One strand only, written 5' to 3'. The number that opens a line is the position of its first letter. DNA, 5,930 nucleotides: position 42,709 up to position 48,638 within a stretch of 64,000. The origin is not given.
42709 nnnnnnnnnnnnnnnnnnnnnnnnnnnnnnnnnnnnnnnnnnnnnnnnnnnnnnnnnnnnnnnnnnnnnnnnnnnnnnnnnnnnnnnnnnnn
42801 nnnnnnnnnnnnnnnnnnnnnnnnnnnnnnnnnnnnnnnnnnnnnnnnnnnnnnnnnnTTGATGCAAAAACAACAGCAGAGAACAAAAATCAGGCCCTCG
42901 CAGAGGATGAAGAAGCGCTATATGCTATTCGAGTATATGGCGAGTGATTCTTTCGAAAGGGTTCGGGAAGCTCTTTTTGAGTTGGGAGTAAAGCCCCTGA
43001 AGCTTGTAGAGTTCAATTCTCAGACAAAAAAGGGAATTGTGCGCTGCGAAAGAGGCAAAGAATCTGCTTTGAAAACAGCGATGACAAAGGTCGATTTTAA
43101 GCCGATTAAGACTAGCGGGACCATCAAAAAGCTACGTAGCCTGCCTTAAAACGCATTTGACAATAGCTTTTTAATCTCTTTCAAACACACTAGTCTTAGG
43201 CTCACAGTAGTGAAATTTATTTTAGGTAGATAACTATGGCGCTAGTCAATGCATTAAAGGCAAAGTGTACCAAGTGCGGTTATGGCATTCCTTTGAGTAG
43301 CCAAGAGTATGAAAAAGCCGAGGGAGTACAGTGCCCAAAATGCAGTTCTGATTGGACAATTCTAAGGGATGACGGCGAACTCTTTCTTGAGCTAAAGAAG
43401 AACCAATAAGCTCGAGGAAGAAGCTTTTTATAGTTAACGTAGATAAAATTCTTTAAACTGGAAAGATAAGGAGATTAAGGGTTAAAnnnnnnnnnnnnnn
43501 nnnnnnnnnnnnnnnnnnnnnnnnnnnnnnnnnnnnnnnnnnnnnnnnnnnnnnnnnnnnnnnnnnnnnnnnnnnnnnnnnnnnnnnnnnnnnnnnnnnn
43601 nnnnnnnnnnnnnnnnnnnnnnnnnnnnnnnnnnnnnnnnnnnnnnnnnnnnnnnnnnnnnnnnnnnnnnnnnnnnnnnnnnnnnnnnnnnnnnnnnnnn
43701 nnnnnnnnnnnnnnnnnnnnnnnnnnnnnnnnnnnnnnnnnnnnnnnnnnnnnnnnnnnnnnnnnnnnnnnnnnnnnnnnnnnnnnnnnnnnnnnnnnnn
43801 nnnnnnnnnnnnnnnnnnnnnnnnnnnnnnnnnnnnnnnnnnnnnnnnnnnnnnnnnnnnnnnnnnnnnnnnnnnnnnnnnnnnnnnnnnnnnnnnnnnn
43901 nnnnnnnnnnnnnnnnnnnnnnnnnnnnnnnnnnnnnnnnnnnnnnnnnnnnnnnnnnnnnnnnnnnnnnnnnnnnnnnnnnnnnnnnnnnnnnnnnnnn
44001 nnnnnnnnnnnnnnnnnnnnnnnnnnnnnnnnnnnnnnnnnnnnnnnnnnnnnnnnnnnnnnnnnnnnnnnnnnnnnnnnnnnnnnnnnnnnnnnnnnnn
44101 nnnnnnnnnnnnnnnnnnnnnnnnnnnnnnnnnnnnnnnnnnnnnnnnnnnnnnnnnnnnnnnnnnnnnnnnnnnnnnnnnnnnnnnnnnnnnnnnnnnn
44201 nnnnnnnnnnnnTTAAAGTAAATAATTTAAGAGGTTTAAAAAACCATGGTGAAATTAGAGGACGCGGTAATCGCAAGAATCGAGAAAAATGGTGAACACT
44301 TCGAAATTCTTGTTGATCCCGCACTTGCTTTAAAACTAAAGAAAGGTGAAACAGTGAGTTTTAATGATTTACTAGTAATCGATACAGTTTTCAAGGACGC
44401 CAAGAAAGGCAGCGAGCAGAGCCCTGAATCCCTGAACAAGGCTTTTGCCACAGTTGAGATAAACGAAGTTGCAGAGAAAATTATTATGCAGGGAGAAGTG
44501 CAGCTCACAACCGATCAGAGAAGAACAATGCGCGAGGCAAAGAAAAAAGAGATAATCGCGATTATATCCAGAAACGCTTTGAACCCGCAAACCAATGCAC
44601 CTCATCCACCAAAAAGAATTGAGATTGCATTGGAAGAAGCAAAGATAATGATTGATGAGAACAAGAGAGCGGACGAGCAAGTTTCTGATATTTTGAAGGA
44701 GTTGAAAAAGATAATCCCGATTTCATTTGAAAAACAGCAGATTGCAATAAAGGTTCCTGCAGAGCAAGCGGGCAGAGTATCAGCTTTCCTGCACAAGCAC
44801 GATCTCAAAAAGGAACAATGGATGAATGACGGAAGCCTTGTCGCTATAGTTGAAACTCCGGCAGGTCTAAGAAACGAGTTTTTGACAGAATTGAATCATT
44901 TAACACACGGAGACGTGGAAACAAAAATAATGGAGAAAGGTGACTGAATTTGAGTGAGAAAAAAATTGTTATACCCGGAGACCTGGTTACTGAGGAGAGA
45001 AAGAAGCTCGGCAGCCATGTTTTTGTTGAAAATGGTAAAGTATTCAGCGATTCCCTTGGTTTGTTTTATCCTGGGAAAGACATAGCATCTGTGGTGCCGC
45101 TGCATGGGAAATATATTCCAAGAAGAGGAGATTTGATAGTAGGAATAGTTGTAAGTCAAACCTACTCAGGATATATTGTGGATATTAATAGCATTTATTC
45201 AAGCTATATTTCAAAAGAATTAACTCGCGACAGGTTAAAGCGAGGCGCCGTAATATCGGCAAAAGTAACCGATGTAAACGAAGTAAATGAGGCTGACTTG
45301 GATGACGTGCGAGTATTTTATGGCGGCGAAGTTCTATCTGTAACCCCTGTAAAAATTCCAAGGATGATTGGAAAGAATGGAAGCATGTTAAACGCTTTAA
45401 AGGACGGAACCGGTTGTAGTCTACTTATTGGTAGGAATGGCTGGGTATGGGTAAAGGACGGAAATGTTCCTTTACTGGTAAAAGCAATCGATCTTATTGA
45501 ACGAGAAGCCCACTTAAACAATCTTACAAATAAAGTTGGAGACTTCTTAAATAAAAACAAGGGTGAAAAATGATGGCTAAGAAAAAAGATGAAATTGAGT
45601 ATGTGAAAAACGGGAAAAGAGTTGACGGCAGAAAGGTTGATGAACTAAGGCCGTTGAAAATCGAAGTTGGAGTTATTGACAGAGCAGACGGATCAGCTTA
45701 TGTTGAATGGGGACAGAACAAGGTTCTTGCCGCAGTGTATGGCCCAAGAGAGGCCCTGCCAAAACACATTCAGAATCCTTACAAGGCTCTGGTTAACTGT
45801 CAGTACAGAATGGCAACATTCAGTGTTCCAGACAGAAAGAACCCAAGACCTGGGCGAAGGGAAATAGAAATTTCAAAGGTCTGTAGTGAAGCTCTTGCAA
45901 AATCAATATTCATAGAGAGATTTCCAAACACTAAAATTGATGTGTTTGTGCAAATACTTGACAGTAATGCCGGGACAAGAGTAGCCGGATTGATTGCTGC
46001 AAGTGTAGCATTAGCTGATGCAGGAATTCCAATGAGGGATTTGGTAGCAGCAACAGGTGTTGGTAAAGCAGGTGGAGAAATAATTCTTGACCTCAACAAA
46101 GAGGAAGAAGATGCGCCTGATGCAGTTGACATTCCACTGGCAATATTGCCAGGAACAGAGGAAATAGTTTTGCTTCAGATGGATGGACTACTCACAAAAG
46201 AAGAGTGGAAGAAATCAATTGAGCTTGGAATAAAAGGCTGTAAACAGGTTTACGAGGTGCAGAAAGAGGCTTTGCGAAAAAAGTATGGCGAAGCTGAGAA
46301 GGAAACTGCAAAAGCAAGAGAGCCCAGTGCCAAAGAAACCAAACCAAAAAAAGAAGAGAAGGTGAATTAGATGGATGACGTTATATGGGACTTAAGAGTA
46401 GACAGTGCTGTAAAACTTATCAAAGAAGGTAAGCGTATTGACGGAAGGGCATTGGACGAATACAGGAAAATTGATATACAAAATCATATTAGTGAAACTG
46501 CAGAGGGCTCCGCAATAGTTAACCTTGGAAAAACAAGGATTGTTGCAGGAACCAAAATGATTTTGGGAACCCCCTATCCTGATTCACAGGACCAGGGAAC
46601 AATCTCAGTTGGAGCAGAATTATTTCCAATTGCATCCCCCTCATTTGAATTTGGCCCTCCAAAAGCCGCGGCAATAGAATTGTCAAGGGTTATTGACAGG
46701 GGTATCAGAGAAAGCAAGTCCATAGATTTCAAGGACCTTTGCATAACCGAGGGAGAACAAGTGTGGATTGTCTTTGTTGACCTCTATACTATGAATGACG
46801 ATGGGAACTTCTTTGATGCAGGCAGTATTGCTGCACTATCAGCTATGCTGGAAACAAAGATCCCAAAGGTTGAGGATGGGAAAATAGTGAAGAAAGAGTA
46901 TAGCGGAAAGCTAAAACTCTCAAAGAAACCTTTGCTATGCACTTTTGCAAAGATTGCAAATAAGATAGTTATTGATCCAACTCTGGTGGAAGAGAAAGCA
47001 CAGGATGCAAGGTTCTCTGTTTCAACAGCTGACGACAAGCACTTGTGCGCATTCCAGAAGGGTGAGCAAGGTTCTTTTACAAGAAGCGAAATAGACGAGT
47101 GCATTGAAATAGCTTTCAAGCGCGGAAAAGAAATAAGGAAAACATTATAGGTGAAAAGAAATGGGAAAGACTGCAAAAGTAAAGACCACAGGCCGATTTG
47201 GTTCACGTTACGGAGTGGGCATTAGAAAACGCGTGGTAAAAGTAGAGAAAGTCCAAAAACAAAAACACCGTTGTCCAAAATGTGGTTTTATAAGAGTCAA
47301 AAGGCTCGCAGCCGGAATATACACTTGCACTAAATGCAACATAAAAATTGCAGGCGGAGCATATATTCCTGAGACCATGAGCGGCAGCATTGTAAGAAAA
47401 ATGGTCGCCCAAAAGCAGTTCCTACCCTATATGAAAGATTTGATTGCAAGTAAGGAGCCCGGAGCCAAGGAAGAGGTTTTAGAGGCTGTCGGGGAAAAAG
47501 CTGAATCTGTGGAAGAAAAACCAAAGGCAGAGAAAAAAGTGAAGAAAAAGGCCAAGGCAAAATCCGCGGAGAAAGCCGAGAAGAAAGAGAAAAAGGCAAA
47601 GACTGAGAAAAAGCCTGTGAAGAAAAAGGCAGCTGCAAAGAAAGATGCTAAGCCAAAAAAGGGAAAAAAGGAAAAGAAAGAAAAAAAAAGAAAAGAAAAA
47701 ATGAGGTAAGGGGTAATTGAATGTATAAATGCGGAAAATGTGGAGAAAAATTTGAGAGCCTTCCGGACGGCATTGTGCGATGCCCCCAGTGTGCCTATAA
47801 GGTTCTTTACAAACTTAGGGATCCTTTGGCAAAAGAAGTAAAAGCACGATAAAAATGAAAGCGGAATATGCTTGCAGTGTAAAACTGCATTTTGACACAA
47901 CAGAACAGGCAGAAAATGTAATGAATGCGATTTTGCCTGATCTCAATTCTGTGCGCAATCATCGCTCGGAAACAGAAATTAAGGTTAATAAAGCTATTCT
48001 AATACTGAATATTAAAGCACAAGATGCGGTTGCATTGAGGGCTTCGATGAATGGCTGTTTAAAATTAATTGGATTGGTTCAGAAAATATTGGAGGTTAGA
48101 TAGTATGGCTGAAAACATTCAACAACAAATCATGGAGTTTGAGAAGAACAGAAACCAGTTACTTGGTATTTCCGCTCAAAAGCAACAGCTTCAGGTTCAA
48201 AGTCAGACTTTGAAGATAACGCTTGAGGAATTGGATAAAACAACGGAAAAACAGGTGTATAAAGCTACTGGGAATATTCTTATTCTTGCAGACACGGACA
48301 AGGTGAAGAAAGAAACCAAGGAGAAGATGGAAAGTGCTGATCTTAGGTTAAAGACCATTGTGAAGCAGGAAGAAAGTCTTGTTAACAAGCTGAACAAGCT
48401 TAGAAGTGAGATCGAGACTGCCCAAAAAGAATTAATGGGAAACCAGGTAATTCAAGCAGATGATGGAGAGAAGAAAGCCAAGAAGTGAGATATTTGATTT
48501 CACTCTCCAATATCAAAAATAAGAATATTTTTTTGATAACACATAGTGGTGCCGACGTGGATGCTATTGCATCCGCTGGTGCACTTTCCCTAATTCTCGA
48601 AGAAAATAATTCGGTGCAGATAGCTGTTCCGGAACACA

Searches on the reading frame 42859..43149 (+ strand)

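Call 77: search_protein_families(library=pfam, proteins=[window:42859-43149:+], max_evalue=0.001)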
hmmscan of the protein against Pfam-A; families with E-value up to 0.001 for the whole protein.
window:42859-43149:+ (96 aa): 1 family
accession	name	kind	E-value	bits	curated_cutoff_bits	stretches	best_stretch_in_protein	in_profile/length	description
PF01900.24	RNase_P_Rpp14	-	6.5e-07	29.8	23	1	47-93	46-100/104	Rpp14/Pop5 family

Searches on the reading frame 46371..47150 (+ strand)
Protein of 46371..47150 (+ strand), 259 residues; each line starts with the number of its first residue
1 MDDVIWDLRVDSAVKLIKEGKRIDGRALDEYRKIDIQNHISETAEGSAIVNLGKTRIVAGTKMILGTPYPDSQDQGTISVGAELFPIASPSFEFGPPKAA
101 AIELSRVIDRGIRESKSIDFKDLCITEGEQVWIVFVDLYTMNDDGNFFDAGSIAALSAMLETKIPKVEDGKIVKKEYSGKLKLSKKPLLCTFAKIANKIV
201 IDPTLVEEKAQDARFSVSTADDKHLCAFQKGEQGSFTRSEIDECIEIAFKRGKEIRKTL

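Call 85: search_protein_families(library=pfam, proteins=[window:46371-47150:+], max_evalue=0.00001)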
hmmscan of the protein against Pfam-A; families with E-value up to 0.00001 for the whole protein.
window:46371-47150:+ (259 aa): 2 families
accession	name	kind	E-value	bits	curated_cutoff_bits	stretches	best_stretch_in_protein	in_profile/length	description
PF01138.27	RNase_PH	-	4.5e-25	89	25.5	1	30-165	1-130/130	3' exoribonuclease family, domain 1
PF03725.20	RNase_PH_C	-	3.8e-15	56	20.8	1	187-251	3-67/67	3' exoribonuclease family, domain 2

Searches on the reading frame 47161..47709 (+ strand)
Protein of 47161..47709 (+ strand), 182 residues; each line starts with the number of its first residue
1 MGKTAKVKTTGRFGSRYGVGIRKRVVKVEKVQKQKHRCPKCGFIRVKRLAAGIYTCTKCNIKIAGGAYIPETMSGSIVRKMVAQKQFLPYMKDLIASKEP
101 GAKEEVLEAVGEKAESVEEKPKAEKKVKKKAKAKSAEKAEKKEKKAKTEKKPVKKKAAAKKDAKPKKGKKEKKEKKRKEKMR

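Call 97: search_protein_families(library=pfam, proteins=[window:47161-47709:+], max_evalue=0.0001)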
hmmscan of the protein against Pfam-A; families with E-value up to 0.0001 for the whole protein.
window:47161-47709:+ (182 aa): 1 family
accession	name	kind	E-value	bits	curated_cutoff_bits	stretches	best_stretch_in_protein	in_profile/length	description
PF01780.25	Ribosomal_L37ae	-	1.7e-27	95.7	21.9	1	3-84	1-82/85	Ribosomal L37ae protein family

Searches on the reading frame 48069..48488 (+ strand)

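Call 97: search_protein_families(library=pfam, proteins=[window:48069-48488:+], max_evalue=0.0001)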
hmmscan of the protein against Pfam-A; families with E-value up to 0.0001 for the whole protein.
window:48069-48488:+ (139 aa): 1 family
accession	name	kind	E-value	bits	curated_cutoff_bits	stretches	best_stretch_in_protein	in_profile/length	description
PF01920.25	Prefoldin_2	-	8.4e-14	51.9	27.6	1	18-120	1-104/106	Prefoldin subunit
